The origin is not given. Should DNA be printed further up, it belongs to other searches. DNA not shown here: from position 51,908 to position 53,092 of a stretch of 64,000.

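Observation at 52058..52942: Small decarboxylase subunit fused to an extracytoplasmic lamin-tail-like domain within the Na+-pumping methylmalonyl-CoA decarboxylase cluster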

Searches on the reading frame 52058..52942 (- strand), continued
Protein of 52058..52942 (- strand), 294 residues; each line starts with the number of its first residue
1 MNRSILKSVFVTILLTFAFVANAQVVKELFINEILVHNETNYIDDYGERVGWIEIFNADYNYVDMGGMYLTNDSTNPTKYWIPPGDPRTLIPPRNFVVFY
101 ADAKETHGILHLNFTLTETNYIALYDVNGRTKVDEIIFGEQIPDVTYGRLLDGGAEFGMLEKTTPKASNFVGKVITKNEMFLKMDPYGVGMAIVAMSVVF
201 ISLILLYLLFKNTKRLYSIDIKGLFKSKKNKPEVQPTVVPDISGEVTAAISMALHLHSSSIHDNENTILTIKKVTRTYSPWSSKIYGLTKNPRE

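Call 24: search_protein_families(library=pfam, proteins=[P0121, P0127, P0142, P0134, P0152, P0176], max_evalue=0.001)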
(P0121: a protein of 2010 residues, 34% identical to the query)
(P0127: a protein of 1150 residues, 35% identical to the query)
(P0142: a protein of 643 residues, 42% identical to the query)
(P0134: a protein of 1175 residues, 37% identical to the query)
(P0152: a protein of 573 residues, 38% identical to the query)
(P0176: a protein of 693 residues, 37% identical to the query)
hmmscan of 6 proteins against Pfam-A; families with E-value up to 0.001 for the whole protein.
P0121 (2010 aa): 6 families
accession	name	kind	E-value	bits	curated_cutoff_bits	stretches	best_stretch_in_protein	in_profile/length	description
PF00932.25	LTD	-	6.3e-125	409.9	34.3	9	1619-1732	6-108/109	Lamin Tail Domain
PF08757.17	CotH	-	5.5e-39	135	23.8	1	322-609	2-298/322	CotH kinase protein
PF13290.12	CHB_HEX_C_1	-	2.5e-13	50.2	22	1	180-240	2-62/67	Chitobiase/beta-hexosaminidase C-terminal domain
PF13287.12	Fn3_assoc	-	5.4e-09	36.5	23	1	193-248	4-59/59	Fn3 associated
PF25324.1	DUF7881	-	4.6e-06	27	27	0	1052-1078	6-32/75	Domain of unknown function (DUF7881)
PF18962.6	Por_Secre_tail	-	0.00048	20.8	27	0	1927-2009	1-75/75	Secretion system C-terminal sorting domain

P0127 (1150 aa): 3 families
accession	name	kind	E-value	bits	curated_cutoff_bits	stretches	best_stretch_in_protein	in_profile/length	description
PF00932.25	LTD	-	2.7e-103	340.3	34.3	7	573-688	5-108/109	Lamin Tail Domain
PF18998.6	Flg_new_2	-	0.00031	21.1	23.6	1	81-123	25-71/73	Divergent InlB B-repeat domain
PF24043.1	DUF7352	-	0.00038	21.1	27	0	790-839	34-80/97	Domain of unknown function (DUF7352)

P0142 (643 aa): 1 family
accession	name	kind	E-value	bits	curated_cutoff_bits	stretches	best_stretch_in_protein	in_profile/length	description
PF00932.25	LTD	-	1.7e-46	157.6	34.3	4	283-398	6-107/109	Lamin Tail Domain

P0134 (1175 aa): 2 families
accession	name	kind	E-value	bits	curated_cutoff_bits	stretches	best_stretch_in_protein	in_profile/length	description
PF00932.25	LTD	-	1.8e-80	266.8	34.3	5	13-127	3-107/109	Lamin Tail Domain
PF22184.2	CBM_56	-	3.2e-08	34.1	27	0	179-235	8-63/75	Carbohydrate binding module family 56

P0152 (573 aa): 3 families
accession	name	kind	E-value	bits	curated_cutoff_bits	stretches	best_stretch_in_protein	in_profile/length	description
PF00932.25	LTD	-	2.1e-41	141.2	34.3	3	18-133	4-107/109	Lamin Tail Domain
PF13860.13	FlgD_ig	-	9.1e-09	35.6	27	1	508-560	23-75/79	FlgD Ig-like domain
PF18962.6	Por_Secre_tail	-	1.2e-07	32.3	27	1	490-569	2-73/75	Secretion system C-terminal sorting domain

P0176 (693 aa): 1 family
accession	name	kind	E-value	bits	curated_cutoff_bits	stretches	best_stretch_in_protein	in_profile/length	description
PF00932.25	LTD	-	6.7e-39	133.1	34.3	3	30-144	3-107/109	Lamin Tail Domain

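Call 31: find_homologous_proteins(query=L054:5001-5912:+, max_evalue=0.001)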
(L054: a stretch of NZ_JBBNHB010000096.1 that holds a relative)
Query L054:5001-5912:+ (304 aa): 6963 proteins with E <= 0.001 among 7714 candidates; the best 120 are listed.
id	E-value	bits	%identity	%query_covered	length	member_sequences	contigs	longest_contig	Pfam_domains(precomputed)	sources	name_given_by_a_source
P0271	2.0e-201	685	100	100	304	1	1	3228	PF00932.26,PF04277.19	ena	-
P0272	4.8e-199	677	98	100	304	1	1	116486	PF00932.26,PF04277.19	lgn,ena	-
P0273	4.9e-199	677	98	100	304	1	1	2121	PF00932.26,PF04277.19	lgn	-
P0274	4.9e-199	677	98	100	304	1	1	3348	PF00932.26,PF04277.19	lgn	-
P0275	1.2e-198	676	98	100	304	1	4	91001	PF00932.26,PF04277.19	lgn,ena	-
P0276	1.7e-198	676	98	100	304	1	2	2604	PF00932.26,PF04277.19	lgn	-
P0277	3.3e-198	675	98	100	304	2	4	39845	PF00932.26,PF04277.19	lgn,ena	-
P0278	4.2e-198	674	97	100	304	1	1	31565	PF00932.26,PF04277.19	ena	-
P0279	4.7e-198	674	97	100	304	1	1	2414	PF00932.26,PF04277.19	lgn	-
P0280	5.1e-198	674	98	100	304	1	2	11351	PF00932.26,PF04277.19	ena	-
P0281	5.5e-198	674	98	100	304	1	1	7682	PF00932.26,PF04277.19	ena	-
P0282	5.8e-198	674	97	100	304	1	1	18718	PF00932.26,PF04277.19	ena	-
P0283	7.5e-198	673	98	100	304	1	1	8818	PF00932.26,PF04277.19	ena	-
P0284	4.2e-197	671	97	100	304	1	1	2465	PF00932.26,PF04277.19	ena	-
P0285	1.5e-193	659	100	95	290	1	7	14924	PF00932.26,PF04277.19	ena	-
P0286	1.8e-193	659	96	100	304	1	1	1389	PF00932.26,PF04277.19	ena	-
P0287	2.4e-193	659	95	100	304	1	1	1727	PF00932.26,PF04277.19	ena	-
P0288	7.4e-191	651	100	94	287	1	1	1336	PF00932.26,PF04277.19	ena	-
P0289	1.3e-190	650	98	95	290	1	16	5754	PF00932.26,PF04277.19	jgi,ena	-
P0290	8.5e-190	647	98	95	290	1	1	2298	PF00932.26,PF04277.19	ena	-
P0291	1.6e-189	646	98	95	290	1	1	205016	PF00932.26,PF04277.19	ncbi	-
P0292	1.8e-189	646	95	100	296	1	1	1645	PF00932.26,PF04277.19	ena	-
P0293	8.3e-189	644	91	100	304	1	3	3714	PF00932.26,PF04277.19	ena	-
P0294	8.4e-189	644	91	100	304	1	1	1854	PF00932.26,PF04277.19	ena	-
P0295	6.4e-188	641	98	94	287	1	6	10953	PF00932.26,PF04277.19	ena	-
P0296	8.9e-188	640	98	94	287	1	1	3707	PF00932.26,PF04277.19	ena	-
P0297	1.8e-187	639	98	94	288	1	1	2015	PF00932.26,PF04277.19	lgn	-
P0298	1.8e-187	639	92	100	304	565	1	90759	PF00932.26,PF04277.19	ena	-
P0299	9.2e-186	634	89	100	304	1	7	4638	PF00932.26,PF04277.19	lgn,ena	-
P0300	1.3e-185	633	88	100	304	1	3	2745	PF00932.26,PF04277.19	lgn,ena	-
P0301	3.0e-185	632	88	100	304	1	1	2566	PF00932.26,PF04277.19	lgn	-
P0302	2.6e-184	629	89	100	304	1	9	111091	PF00932.26,PF04277.19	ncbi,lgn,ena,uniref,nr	ncbi:OadG family transporter subunit [Bacteroides sp.]|uniref:OadG family transporter subunit n=1 Ta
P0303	2.7e-184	629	89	100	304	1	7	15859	PF00932.26,PF04277.19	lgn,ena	-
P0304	4.7e-184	628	88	100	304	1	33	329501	PF00932.26,PF04277.19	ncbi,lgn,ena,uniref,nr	ncbi:OadG family transporter subunit [Bacteroides salyersiae]|uniref:OadG family transporter subunit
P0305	8.4e-184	627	89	100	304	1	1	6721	PF00932.26,PF04277.19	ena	-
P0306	8.5e-184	627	88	100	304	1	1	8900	PF00932.26,PF04277.19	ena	-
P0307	1.0e-183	627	88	100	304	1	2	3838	PF00932.26,PF04277.19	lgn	-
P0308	1.2e-183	627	89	100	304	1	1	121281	PF00932.26,PF04277.19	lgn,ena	-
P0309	1.2e-183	627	89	100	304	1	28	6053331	PF00932.26,PF04277.19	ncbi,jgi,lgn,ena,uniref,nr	ncbi:lamin tail domain-containing protein [Bacteroides sp. K03]|uniref:OadG family transporter subun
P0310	1.3e-183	627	89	100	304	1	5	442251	PF00932.26,PF04277.19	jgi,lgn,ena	jgi:hypothetical protein bfra3_16653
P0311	1.8e-183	626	88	100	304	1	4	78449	PF00932.26,PF04277.19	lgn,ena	-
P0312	2.3e-183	626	88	100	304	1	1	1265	PF00932.26,PF04277.19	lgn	-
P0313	2.4e-183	626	89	100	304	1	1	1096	PF00932.26,PF04277.19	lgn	-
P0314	2.8e-183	626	88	100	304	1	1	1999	PF00932.26,PF04277.19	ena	-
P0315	3.1e-183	625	89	100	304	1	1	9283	PF00932.26,PF04277.19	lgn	-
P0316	3.3e-183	625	88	100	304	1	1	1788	PF00932.26,PF04277.19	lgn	-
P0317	3.7e-183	625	95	93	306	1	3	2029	PF00932.26,PF04277.19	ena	-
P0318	3.8e-183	625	88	100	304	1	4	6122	PF00932.26,PF04277.19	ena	-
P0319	4.1e-183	625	88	100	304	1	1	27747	PF00932.26,PF04277.19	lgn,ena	-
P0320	4.3e-183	625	89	100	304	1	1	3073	PF00932.26,PF04277.19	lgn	-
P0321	5.0e-183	625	88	100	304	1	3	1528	PF00932.26,PF04277.19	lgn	-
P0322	5.3e-183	625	88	100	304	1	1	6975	PF00932.26,PF04277.19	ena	-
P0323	6.1e-183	625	88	100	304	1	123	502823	PF00932.26,PF04277.19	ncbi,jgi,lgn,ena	-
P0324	6.4e-183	624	88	100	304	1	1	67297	PF00932.26,PF04277.19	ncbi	ncbi:OadG family transporter subunit [Bacteroides sp.]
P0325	7.9e-183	624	89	100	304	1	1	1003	PF00932.26,PF04277.19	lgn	-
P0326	8.5e-183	624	88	100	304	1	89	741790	PF00932.26,PF04277.19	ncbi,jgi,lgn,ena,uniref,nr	ncbi:OadG family transporter subunit [Bacteroides nordii]|jgi:hypothetical protein bfra3_16653|unire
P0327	1.0e-182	624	88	100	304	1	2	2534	PF00932.26,PF04277.19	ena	-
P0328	1.0e-182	624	88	100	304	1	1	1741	PF00932.26,PF04277.19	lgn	-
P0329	1.1e-182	624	88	100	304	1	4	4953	PF00932.26,PF04277.19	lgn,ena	-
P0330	1.2e-182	624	88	100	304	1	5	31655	PF00932.26,PF04277.19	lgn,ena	-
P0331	1.2e-182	624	89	100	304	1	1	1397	PF00932.26,PF04277.19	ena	-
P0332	1.2e-182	624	87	100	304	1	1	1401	PF00932.26,PF04277.19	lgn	-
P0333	1.3e-182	623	88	100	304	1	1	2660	PF00932.26,PF04277.19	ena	-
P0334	1.4e-182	623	88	100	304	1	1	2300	PF00932.26,PF04277.19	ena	-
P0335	1.4e-182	623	88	100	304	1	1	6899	PF00932.26,PF04277.19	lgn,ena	-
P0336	1.4e-182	623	88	100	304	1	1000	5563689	PF00932.26,PF04277.19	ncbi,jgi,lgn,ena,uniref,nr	ncbi:OadG family transporter subunit [Bacteroides salyersiae]|jgi:Na+-transporting methylmalonyl-CoA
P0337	1.6e-182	623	88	100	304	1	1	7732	PF00932.26,PF04277.19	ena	-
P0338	1.6e-182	623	88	100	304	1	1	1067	PF00932.26,PF04277.19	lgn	-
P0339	1.6e-182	623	88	100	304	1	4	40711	PF00932.26,PF04277.19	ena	-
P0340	1.8e-182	623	88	100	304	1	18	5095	PF00932.26,PF04277.19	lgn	-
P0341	1.9e-182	623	88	100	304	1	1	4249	PF00932.26,PF04277.19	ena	-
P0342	1.9e-182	623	88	100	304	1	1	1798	PF00932.26,PF04277.19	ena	-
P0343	1.9e-182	623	88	100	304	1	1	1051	PF00932.26,PF04277.19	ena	-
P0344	1.9e-182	623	88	100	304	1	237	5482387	PF00932.26,PF04277.19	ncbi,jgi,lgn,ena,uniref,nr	ncbi:OadG family transporter subunit [Bacteroides salyersiae]|jgi:hypothetical protein bfra3_16653|u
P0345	1.9e-182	623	88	100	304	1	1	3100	PF00932.26,PF04277.19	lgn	-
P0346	1.9e-182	623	88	100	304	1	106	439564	PF00932.26,PF04277.19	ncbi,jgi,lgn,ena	jgi:hypothetical protein bfra3_16653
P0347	1.9e-182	623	88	100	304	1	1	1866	PF00932.26,PF04277.19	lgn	-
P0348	2.5e-182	623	88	100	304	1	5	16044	PF00932.26,PF04277.19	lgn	-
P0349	2.5e-182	623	88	100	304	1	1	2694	PF00932.26,PF04277.19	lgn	-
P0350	2.5e-182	623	88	100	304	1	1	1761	PF00932.26,PF04277.19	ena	-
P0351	2.6e-182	622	88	100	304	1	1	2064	PF00932.26,PF04277.19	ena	-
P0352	2.6e-182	622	88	100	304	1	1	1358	PF00932.26,PF04277.19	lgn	-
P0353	2.6e-182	622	88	100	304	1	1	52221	PF00932.26,PF04277.19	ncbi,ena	-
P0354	2.7e-182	622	88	100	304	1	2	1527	PF00932.26,PF04277.19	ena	-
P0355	2.8e-182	622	87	100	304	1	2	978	PF00932.26,PF04277.19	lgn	-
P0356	2.8e-182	622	88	100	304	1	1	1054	PF00932.26,PF04277.19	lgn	-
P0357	2.8e-182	622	88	100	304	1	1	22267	PF00932.26,PF04277.19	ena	-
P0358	2.9e-182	622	89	100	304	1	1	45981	PF00932.26,PF04277.19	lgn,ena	-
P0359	3.1e-182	622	88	100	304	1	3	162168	PF00932.26,PF04277.19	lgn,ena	-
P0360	3.3e-182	622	88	100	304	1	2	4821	PF00932.26,PF04277.19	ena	-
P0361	3.4e-182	622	88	100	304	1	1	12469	PF00932.26,PF04277.19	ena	-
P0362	3.5e-182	622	88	100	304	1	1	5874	PF00932.26,PF04277.19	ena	-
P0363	3.6e-182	622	88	100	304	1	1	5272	PF00932.26,PF04277.19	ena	-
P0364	3.6e-182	622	88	100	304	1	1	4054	PF00932.26,PF04277.19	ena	-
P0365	3.6e-182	622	88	100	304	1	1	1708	PF00932.26,PF04277.19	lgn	-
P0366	3.7e-182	622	88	100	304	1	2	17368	PF00932.26,PF04277.19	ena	-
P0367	3.7e-182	622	88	100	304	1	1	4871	PF00932.26,PF04277.19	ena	-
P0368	3.7e-182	622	88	100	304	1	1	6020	PF00932.26,PF04277.19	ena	-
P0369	3.7e-182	622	88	100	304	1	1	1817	PF00932.26,PF04277.19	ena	-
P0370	3.7e-182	622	88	100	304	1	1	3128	PF00932.26,PF04277.19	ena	-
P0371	3.7e-182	622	88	100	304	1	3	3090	PF00932.26,PF04277.19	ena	-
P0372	3.8e-182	622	88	100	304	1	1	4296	PF00932.26,PF04277.19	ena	-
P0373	3.9e-182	622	88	100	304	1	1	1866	PF00932.26,PF04277.19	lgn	-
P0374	4.0e-182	622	88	100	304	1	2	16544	PF00932.26,PF04277.19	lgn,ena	-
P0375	4.1e-182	622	88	100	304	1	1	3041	PF00932.26,PF04277.19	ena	-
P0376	4.1e-182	622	88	100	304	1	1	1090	PF00932.26,PF04277.19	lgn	-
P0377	4.4e-182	622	88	100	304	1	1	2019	PF00932.26,PF04277.19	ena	-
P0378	4.8e-182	622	87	100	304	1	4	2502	PF00932.26,PF04277.19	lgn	-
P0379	4.8e-182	622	88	100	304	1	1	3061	PF00932.26,PF04277.19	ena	-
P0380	4.9e-182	622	88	100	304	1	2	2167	PF00932.26,PF04277.19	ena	-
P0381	4.9e-182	622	88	100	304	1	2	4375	PF00932.26,PF04277.19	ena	-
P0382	4.9e-182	622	88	100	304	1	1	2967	PF00932.26,PF04277.19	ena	-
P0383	4.9e-182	622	88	100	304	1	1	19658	PF00932.26,PF04277.19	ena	-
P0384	4.9e-182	622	88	100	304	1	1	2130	PF00932.26,PF04277.19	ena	-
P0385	4.9e-182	622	88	100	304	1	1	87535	PF00932.26,PF04277.19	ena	-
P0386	5.0e-182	622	88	100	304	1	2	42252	PF00932.26,PF04277.19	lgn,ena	-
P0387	5.1e-182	622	87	100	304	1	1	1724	PF00932.26,PF04277.19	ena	-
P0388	5.1e-182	622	88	100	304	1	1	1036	PF00932.26,PF04277.19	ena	-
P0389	5.2e-182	621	88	100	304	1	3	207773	PF00932.26,PF04277.19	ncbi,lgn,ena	-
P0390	5.2e-182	621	88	100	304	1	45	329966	PF00932.26,PF04277.19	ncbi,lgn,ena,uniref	ncbi:OadG family transporter subunit [Bacteroides salyersiae]|uniref:OadG family transporter subunit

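Call 41: predict_structure(alignment_id=A2)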
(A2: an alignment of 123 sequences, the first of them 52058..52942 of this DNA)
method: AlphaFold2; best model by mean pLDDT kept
length: 294 residues; sequences in the alignment: 123
mean_pLDDT: 78.2   pTM: 0.53
mean pLDDT of the five models: 78.2, 77.9, 77.4, 76.8, 74.6
residues with pLDDT >= 90: 87; 70-90: 123; 50-70: 58; < 50: 26
segments of 3 or more residues with pLDDT < 50: 230-238, 281-294
pLDDT, mean of each block of 10 residues (from residue 1): 79 79 71 89 84 92 92 87 89 91 89 90 92 91 87 87 62 66 86 95 93 73 57 49 70 77 67 54 43 43
secondary structure, 60 per line:
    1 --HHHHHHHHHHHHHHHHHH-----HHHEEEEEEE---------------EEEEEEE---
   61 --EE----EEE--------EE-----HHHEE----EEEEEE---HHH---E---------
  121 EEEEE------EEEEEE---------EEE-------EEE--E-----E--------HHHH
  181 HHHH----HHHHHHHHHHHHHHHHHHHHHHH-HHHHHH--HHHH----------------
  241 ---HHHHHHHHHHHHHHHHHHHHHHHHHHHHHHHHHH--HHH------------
elements in order: H3-20 E29-35 E51-57 E69-71 E96-101 E121-125 E132-137 E147-149 E157-159 H177-184 H189-211 H213-218 H221-224 H244-277

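Call 44: fold_search(model_id=the predicted structure, library=pdb)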
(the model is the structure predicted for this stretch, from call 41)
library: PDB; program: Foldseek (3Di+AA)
matches with E <= 10: 371; with E <= 0.001: 2
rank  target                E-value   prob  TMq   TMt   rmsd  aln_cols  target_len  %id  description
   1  3gef_A                9.3e-05  1.00  0.23  0.51   7.3       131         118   14  Crystal structure of the R482W mutant of lamin A/C (released 2009-08-04)
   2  1ifr                  6.1e-04  1.00  0.25  0.56   4.8       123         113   16  Structure of Lamin A/C Globular Domain (released 2002-07-17)
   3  6rpr_B                3.2e-03  1.00  0.23  0.52   5.0       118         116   13  LEM domain of Emerin mutant T43I in complex with BAF dimer and the Igfold of the lamin A/C (released 2020-03-04)
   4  7crg_A                4.2e-03  1.00  0.24  0.49   4.4       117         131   16  Beta-strand-mediated dimeric formation of the extended Ig-like domains of human lamin A/C (released 2021-08-25)
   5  3jt0_A                5.7e-03  1.00  0.26  0.64   4.8       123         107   15  Crystal Structure of the C-terminal fragment (426-558) Lamin-B1 from Homo sapiens, Northeast Structural Genomics Conso (released 2009-09-22)
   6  3umn_B                8.1e-03  1.00  0.27  0.60   4.1       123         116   17  Crystal Structure of Lamin-B1 (released 2011-11-30)
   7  6ghd_F                9.1e-03  1.00  0.25  0.54   4.4       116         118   16  Structural analysis of the ternary complex between lamin A/C, BAF and emerin identifies an interface disrupted in auto (released 2018-08-08)
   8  7yvd_C                1.0e-02  0.99  0.25  0.50   7.0       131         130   14  The crystal structure of the progerin C-terminal peptide and the Ig-like domain of lamin A/C (released 2023-08-30)
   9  7crg_B                1.2e-02  0.98  0.23  0.46   7.7       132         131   13  Beta-strand-mediated dimeric formation of the extended Ig-like domains of human lamin A/C (released 2021-08-25)
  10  6ghd_B                1.3e-02  1.00  0.25  0.55   4.3       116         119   16  Structural analysis of the ternary complex between lamin A/C, BAF and emerin identifies an interface disrupted in auto (released 2018-08-08)
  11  1ufg_MODEL_1_A        1.4e-02  0.95  0.21  0.37   7.7       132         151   13  Solution structure of immunoglobulin like domain of mouse nuclear lamin (released 2004-06-22)
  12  2lll_MODEL_1_A        2.2e-02  1.00  0.26  0.57   4.5       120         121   12  Solution NMR structure of C-terminal globular domain of human Lamin-B2, Northeast Structural Genomics Consorti (released 2011-12-07)
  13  4q1z                  2.5e-02  0.96  0.18  0.14  10.1       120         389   12  Crystal structure of a DUF4876 family protein (BT_1938) from Bacteroides thetaiotaomicron VPI-5482 at 2.50 A resolution (released 2014-04-23)
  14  3umn_A                4.2e-02  0.98  0.26  0.56   4.4       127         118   16  Crystal Structure of Lamin-B1 (released 2011-11-30)
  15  3jt0_B                4.2e-02  0.96  0.23  0.54   6.2       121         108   12  Crystal Structure of the C-terminal fragment (426-558) Lamin-B1 from Homo sapiens, Northeast Structural Genomics Conso (released 2009-09-22)
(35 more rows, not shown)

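Call 48: list_cluster_members(proteins=[P0200, P0211, P0221, P0229, P0253, P0257, P0265, P0267, P0192, P0254])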
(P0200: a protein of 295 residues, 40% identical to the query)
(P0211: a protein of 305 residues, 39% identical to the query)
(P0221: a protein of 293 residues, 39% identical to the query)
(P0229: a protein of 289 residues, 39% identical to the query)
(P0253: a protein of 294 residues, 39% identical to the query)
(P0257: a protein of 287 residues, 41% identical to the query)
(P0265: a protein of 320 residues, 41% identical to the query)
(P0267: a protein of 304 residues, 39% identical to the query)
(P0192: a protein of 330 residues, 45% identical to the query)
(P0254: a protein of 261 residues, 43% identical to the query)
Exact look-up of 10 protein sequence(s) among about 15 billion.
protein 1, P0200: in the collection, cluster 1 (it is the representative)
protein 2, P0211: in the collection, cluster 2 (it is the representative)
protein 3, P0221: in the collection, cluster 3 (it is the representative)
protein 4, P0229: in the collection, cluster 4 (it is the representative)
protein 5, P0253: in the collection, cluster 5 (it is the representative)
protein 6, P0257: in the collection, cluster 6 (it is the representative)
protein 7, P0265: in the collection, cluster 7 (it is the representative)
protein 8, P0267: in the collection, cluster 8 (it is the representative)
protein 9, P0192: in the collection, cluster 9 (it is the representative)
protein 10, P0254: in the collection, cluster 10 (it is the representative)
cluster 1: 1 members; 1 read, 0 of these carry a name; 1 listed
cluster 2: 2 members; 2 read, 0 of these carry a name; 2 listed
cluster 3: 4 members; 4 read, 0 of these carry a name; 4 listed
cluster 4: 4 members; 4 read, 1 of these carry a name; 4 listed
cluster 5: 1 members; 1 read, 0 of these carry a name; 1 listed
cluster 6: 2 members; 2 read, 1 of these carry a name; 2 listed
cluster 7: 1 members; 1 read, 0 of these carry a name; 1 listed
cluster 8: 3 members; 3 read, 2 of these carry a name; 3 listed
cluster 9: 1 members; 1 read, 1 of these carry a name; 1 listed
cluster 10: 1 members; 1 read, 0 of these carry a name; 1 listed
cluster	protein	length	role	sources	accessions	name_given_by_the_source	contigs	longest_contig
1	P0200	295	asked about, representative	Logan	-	-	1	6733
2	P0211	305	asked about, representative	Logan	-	-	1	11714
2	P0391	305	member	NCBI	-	-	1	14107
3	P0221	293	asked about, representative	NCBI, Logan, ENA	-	-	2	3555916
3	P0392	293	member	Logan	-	-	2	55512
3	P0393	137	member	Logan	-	-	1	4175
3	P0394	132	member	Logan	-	-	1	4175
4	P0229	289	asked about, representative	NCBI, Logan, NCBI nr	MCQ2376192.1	MAG: lamin tail domain-containing protein [Salinivirgaceae bacterium] | lamin tail domain-containing protein [Salinivirgaceae bacterium]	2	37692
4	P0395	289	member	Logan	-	-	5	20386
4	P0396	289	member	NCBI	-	-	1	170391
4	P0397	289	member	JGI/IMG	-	-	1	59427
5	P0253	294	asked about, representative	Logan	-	-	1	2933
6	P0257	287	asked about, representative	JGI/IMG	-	-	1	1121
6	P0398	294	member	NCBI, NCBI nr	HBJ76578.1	MAG TPA: phage tail protein [Porphyromonadaceae bacterium] | phage tail protein [Porphyromonadaceae bacterium]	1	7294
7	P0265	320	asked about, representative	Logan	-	-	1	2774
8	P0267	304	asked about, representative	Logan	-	-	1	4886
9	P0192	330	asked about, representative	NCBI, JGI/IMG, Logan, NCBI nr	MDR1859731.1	MAG: OadG family protein [Bacteroidales bacterium] | sodium pump decarboxylase gamma subunit | OadG family protein [Bacteroidales bacterium]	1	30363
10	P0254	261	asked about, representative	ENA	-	-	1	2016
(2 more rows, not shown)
